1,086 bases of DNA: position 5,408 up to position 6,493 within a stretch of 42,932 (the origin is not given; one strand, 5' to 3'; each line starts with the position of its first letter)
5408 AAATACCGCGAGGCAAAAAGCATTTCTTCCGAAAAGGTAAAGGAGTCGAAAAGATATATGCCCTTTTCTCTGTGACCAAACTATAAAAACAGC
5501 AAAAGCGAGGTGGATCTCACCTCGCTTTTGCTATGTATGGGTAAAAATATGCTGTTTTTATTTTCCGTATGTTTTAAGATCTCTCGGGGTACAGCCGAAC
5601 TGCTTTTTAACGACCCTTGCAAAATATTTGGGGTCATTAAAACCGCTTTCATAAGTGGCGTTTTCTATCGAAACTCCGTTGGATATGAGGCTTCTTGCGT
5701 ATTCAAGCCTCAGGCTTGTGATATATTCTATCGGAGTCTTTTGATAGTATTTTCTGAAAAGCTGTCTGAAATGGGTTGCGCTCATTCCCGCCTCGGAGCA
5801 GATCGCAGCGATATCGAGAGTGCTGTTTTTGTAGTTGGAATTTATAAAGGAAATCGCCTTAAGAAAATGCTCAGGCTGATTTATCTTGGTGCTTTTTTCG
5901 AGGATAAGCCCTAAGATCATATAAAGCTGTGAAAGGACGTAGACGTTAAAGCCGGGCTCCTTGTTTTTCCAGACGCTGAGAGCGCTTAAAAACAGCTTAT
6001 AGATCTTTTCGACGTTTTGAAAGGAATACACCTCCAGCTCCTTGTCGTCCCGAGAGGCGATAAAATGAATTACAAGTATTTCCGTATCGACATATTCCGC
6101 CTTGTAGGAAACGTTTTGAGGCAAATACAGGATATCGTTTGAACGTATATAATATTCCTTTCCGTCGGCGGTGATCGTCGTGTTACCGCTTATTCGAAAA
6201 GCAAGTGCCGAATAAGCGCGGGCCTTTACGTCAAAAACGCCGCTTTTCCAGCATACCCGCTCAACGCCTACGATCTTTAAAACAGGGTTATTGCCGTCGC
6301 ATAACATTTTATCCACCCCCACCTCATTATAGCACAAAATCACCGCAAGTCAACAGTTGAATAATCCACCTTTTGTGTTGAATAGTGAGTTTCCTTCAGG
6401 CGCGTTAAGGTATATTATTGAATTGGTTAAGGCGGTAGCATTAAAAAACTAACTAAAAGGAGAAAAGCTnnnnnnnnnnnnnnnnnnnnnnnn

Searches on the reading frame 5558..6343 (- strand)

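Call 61: search_protein_families(library=pfam, proteins=[window:5558-6343:-], max_evalue=0.01)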
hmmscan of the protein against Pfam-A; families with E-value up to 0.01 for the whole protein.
window:5558-6343:- (261 aa): 2 families
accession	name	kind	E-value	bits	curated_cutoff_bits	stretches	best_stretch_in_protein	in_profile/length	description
PF12833.13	HTH_18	-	1e-20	74.2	33.6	1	181-256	1-77/80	Helix-turn-helix domain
PF00165.29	HTH_AraC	-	6.9e-19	68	26.6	2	168-209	2-42/42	Bacterial regulatory helix-turn-helix proteins, AraC family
